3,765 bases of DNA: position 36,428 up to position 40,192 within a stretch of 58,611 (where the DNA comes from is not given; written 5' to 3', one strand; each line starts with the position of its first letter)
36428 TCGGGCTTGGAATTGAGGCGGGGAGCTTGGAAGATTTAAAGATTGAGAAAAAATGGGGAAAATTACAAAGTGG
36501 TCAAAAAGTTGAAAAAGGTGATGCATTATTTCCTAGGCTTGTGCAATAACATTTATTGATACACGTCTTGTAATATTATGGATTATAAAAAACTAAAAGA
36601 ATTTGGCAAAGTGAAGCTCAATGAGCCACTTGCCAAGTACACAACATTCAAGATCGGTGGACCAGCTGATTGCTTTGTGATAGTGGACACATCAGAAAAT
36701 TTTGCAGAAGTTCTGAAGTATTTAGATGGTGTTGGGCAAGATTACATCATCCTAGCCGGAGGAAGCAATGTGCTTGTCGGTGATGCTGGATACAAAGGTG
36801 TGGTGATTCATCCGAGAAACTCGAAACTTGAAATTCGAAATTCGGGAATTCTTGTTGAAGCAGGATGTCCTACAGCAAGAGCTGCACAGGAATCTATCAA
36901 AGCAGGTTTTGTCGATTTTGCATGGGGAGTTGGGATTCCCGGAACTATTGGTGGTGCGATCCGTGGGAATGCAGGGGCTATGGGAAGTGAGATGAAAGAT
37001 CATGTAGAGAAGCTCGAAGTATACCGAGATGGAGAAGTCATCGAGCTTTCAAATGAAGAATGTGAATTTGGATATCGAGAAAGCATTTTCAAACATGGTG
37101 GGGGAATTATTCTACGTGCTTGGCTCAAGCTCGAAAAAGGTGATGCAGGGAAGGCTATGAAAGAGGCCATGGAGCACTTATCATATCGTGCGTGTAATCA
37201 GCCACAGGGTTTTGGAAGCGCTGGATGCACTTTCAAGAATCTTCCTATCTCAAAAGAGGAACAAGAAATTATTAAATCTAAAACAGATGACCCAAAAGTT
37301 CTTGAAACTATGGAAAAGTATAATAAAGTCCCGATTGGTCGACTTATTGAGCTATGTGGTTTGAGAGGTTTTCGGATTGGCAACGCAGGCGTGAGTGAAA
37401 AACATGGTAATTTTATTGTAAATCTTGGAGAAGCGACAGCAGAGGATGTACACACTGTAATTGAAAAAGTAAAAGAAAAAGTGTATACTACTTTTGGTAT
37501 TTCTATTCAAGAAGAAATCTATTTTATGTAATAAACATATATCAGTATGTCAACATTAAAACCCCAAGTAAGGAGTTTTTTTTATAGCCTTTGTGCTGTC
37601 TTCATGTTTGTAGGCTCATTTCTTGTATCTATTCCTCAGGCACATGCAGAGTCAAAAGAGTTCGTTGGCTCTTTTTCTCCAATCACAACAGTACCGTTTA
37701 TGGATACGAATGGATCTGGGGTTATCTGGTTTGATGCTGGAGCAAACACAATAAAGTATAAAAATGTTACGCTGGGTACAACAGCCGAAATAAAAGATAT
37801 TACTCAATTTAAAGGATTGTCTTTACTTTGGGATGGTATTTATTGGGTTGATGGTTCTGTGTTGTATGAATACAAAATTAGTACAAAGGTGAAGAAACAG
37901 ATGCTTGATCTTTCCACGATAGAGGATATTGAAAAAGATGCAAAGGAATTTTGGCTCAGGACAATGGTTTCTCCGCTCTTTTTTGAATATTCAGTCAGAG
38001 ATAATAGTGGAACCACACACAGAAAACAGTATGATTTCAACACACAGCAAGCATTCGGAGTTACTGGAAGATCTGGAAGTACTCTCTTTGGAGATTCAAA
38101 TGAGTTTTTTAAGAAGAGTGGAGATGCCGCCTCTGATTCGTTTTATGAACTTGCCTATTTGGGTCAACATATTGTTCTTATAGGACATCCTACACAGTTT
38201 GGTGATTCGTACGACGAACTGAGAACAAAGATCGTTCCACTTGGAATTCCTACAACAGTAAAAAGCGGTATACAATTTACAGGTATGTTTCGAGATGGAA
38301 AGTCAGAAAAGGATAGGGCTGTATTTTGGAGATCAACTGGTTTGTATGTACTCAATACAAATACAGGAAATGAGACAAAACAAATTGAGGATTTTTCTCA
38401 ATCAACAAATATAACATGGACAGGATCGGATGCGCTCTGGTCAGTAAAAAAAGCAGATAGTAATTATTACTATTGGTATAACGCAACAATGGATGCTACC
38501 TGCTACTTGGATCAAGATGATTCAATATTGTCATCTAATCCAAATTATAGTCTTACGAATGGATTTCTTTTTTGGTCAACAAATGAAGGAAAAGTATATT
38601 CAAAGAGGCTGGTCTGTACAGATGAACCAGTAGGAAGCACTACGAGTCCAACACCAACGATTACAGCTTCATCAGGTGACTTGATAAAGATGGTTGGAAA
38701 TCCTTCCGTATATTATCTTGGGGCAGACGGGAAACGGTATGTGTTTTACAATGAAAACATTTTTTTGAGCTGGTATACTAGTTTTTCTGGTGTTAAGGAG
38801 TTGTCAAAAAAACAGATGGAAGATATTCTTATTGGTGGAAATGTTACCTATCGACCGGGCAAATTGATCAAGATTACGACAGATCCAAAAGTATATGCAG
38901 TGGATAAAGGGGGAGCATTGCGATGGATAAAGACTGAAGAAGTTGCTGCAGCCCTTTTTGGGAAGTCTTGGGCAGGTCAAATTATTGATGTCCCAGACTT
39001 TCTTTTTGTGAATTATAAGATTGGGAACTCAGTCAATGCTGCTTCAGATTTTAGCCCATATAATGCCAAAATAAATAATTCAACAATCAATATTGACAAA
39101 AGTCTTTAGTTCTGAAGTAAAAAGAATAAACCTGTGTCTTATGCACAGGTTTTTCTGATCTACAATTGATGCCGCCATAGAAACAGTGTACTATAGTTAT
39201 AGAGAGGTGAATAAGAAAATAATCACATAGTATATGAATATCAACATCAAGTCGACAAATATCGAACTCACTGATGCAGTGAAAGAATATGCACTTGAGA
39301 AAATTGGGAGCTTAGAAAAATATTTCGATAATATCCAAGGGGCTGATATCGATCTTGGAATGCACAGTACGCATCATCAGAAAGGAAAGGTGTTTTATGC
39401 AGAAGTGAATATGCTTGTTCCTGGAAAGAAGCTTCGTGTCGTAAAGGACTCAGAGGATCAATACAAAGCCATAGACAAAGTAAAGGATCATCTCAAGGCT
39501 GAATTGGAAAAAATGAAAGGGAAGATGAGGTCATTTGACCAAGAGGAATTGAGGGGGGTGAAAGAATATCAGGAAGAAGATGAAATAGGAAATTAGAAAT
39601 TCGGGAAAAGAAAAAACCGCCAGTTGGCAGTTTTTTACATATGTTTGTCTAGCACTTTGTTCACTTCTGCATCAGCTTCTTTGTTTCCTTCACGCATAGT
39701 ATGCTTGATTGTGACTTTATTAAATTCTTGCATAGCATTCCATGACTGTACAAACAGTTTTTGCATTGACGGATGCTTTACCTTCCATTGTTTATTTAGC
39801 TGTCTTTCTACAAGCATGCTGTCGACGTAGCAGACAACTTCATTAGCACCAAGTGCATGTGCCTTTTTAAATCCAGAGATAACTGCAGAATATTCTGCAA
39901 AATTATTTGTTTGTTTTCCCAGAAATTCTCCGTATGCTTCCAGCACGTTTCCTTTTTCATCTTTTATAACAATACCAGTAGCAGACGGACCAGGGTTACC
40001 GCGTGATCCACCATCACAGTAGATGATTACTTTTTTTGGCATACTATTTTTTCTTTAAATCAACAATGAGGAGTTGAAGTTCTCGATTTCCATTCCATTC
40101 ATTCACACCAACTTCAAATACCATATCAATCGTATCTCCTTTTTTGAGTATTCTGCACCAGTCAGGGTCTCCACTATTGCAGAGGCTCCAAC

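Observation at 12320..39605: Six same-orientation tandem arrays of a 7-nt unit (RAAATTC), five embedded in frame in unrelated housekeeping genes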

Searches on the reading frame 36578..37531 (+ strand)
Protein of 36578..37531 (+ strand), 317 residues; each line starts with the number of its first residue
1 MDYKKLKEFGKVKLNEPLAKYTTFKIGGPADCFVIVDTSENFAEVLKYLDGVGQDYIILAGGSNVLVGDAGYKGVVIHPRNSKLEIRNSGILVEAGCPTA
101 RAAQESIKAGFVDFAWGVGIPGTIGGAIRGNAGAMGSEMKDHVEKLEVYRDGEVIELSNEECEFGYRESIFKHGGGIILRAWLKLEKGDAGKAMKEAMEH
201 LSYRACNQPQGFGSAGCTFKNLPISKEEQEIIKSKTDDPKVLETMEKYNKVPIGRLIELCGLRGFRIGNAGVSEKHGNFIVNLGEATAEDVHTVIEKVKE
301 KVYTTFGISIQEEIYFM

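Call 7: search_protein_families(library=ncbifam, proteins=[window:36578-37531:+])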
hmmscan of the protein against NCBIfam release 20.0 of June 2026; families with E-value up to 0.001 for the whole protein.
window:36578-37531:+ (317 aa): 7 families
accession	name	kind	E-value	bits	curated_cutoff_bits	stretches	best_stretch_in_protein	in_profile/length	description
NF010480.0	PRK13905.1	equivalog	2e-81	273.1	259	1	9-315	13-296/303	UDP-N-acetylmuramate dehydrogenase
TIGR00179.1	murB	equivalog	8.7e-62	209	144.5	1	18-316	1-288/290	UDP-N-acetylmuramate dehydrogenase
NF011245.0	PRK14651.1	equivalog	3.4e-49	167.5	224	2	16-223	7-203/273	UDP-N-acetylmuramate dehydrogenase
NF000755.0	PRK00046.1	equivalog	7.7e-45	153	277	2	12-188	4-189/343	UDP-N-acetylmuramate dehydrogenase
NF010478.0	PRK13903.1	equivalog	2.3e-44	151.8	231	2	11-193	14-201/362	UDP-N-acetylmuramate dehydrogenase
NF010479.0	PRK13904.1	equivalog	5.6e-34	117.8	273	2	254-315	195-256/258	UDP-N-acetylmuramate dehydrogenase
NF011242.0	PRK14648.1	equivalog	6.7e-23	81.4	426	2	252-316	276-340/354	UDP-N-acetylmuramate dehydrogenase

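Call 25: search_solved_structures(query=window:36578-37528:+, show_alignments=3, max_evalue=1e-20)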
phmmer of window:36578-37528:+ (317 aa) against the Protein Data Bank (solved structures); distinct sequences matched with E-value up to 1e-20: 12.
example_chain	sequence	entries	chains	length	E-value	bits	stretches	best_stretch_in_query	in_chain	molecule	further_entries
4pyt_A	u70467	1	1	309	8.4e-47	163.3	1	8-221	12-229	UDP-N-acetylenolpyruvoylglucosamine reductase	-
3tx1_A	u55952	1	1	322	1.6e-38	136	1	12-223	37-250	UDP-N-acetylenolpyruvoylglucosamine reductase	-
1hsk_A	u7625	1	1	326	4.3e-35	124.8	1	10-223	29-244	UDP-N-ACETYLENOLPYRUVOYLGLUCOSAMINE REDUCTASE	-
2gqt_A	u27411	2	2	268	1.5e-34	123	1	18-223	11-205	UDP-N-Acetylenolpyruvylglucosamine Reductase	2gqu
9dtk_A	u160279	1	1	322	6.1e-30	107.9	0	16-226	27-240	UDP-N-acetylenolpyruvoylglucosamine reductase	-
3i99_A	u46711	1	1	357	1.1e-23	87.4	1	11-316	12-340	UDP-N-acetylenolpyruvoylglucosamine reductase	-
1mbb_A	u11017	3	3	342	3.5e-23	85.7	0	15-174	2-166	URIDINE DIPHOSPHO-N-ACETYLENOLPYRUVYLGLUCOSAMINE REDUCTASE | UDP-N-acetylenolpyruvoylglucosamine reductase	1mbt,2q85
1uxy_A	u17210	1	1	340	8.3e-23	84.4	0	19-174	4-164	URIDINE DIPHOSPHO-N-ACETYLENOLPYRUVYLGLUCOSAMINE REDUCTASE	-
2mbr_A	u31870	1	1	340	1.1e-22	84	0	19-174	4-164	URIDINE DIPHOSPHO-N-ACETYLENOLPYRUVYLGLUCOSAMINE REDUCTASE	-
4jay_A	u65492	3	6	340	4.3e-21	78.8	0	18-313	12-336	UDP-N-acetylenolpyruvoylglucosamine reductase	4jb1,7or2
7osq_A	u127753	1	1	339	4.3e-21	78.8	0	18-313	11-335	UDP-N-acetylenolpyruvoylglucosamine reductase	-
7orz_A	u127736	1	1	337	4.5e-21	78.7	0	19-313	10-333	UDP-N-acetylenolpyruvoylglucosamine reductase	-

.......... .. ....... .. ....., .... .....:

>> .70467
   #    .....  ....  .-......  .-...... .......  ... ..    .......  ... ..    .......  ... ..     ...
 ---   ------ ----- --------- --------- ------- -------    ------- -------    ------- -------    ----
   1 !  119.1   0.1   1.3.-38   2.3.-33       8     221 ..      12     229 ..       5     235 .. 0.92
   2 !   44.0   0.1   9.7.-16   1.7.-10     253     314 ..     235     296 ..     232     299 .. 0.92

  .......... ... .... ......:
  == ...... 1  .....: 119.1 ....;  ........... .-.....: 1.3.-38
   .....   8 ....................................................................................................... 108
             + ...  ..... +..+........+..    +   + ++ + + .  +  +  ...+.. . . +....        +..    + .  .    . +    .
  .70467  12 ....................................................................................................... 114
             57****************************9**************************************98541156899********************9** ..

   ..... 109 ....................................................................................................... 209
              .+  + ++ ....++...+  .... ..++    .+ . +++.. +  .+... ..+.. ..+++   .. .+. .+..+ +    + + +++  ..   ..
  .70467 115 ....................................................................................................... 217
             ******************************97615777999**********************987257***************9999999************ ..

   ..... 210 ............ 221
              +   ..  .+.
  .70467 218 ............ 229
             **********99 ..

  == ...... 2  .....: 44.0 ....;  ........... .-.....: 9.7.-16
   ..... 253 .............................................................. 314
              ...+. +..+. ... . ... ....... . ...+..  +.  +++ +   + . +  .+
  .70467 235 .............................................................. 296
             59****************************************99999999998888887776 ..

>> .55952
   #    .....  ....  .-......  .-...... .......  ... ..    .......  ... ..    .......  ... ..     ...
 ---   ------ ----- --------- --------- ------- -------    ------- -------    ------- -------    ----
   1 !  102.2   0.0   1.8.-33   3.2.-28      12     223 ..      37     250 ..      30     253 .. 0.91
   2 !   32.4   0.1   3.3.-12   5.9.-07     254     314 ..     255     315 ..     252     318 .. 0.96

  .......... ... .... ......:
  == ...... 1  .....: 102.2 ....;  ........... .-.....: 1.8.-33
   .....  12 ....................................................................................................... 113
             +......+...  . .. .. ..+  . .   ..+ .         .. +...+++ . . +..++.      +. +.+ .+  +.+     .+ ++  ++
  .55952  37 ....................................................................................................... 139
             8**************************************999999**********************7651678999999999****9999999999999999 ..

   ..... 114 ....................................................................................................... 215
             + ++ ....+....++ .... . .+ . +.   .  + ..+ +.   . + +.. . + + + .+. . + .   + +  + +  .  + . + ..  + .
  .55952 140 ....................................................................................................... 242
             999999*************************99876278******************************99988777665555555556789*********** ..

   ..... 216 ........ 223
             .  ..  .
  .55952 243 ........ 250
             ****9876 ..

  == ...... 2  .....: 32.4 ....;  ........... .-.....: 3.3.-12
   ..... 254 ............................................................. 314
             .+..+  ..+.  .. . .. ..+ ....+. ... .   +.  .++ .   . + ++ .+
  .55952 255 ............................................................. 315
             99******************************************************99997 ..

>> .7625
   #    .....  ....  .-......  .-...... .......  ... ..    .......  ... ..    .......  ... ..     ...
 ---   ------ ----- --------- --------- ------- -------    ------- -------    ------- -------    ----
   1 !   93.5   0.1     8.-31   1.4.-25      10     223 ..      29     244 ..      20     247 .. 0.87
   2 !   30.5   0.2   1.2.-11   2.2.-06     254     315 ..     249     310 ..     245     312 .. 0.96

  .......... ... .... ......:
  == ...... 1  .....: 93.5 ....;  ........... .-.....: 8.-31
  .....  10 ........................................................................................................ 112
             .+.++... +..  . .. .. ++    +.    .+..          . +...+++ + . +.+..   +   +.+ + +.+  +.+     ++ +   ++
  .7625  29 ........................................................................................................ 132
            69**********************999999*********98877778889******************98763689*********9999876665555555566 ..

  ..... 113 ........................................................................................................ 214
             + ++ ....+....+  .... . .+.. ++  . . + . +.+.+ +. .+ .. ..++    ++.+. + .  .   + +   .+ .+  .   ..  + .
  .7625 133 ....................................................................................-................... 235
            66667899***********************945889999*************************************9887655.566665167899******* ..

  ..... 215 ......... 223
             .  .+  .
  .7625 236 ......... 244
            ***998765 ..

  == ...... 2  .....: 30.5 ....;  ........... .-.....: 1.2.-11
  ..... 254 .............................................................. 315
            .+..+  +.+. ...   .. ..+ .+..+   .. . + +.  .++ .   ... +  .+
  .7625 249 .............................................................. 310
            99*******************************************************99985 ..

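Call 71: find_homologous_proteins(query=window:36578-37528:+)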
Query window:36578-37528:+ (317 aa): 7510 proteins with E <= 0.001 among 8000 candidates; the best 120 are listed.
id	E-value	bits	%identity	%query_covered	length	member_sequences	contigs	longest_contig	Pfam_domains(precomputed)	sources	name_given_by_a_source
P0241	1.6e-209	713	100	100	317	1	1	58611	PF01565.29,PF02873.22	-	-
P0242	8.0e-128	444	63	99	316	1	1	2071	PF01565.29,PF02873.22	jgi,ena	-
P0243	9.8e-116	405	57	99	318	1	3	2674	PF01565.29,PF02873.22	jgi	jgi:UDP-N-acetylmuramate dehydrogenase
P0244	1.0e-113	398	58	99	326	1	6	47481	PF01565.29,PF02873.22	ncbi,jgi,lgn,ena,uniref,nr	ncbi:MAG: UDP-N-acetylenolpyruvoylglucosamine reductase [Candidatus Magasanikbacteria bacterium CG_4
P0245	3.8e-112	393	56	99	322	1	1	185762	PF01565.29,PF02873.22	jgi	-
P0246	2.1e-111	390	58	99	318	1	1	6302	PF01565.29,PF02873.22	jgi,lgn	-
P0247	6.7e-111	389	56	98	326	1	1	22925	PF01565.29,PF02873.22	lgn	-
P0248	1.5e-110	388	57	98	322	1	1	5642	PF01565.29,PF02873.22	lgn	-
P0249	2.4e-110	387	56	96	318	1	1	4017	PF01565.29,PF02873.22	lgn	-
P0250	3.3e-109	383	58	99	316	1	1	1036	PF01565.29,PF02873.22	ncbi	-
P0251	3.1e-107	377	55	99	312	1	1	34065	PF01565.29,PF02873.22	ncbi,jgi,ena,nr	ncbi:UDP-N-acetylenolpyruvoylglucosamine reductase [Candidatus Parcubacteria bacterium]|nr:MAG: UDP-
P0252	2.5e-106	374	52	99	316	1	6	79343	PF01565.29,PF02873.22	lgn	-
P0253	4.5e-106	373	53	100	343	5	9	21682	PF01565.29,PF02873.22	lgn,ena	-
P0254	5.3e-106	373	51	99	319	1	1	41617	PF01565.29,PF02873.22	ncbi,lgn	-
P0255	5.8e-106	372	55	99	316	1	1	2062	PF01565.29,PF02873.22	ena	-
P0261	4.6e-104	366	56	98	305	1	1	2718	PF01565.29,PF02873.22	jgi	jgi:UDP-N-acetylmuramate dehydrogenase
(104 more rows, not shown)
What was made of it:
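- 36578..37531 (+): murB, host of array 5. Calls 7, 25, 71.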

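Call 73: find_encoding_contigs(protein=P0261, flank=10000, max_places=1)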
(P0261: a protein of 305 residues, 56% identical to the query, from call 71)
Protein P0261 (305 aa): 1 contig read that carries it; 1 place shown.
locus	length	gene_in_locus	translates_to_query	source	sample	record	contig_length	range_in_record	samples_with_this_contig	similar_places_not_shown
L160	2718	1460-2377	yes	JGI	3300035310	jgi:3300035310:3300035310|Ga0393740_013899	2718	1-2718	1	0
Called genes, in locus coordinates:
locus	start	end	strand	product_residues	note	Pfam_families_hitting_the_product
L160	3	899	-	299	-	?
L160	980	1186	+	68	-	-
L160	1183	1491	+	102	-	-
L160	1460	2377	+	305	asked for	PF01565:FAD_binding_4, PF02873:MurB_C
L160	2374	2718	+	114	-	PF02482:Ribosomal_S30AE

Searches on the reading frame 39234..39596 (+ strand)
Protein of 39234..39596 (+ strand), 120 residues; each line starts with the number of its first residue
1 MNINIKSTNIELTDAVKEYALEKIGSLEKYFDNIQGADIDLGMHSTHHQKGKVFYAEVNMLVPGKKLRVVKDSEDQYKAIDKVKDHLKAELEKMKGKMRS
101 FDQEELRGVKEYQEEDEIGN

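Call 7: search_protein_families(library=ncbifam, proteins=[window:39234-39596:+])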
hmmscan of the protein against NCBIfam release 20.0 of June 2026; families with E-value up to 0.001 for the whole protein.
window:39234-39596:+ (120 aa): 3 families
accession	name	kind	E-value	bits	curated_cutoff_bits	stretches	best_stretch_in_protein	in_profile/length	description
TIGR00741.1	yfiA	equivalog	1.2e-19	70.7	40.9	1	1-101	1-98/102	ribosome hibernation-promoting factor, HPF/YfiA family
NF007780.0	PRK10470.1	equivalog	7.5e-12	45.5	125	1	1-99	1-93/95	ribosome hibernation promoting factor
NF007654.0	PRK10324.1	equivalog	4.4e-06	27.2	158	1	1-98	1-92/113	ribosome-associated translation inhibitor RaiA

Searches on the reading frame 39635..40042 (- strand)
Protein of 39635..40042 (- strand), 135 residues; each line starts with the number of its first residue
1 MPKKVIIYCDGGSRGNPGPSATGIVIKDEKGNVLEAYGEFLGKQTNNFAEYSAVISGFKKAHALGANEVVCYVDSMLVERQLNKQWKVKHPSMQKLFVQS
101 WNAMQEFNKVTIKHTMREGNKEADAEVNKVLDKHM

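Call 61: search_protein_families(library=pfam, proteins=[window:39635-40042:-], max_evalue=0.00001)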
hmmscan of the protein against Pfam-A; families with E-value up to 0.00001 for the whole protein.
window:39635-40042:- (135 aa): 2 families
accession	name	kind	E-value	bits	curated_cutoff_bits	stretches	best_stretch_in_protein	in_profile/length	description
PF13456.12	RVT_3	-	1.9e-25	89.6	21.6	1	9-129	2-122/123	Reverse transcriptase-like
PF00075.30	RNase_H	-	2.1e-13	51.1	25.8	1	3-128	2-137/141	RNase H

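Call 62: search_protein_families(library=padloc, proteins=[window:39635-40042:-], max_evalue=0.01)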
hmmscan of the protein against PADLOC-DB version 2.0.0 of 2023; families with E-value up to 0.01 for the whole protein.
window:39635-40042:- (135 aa): 0 families
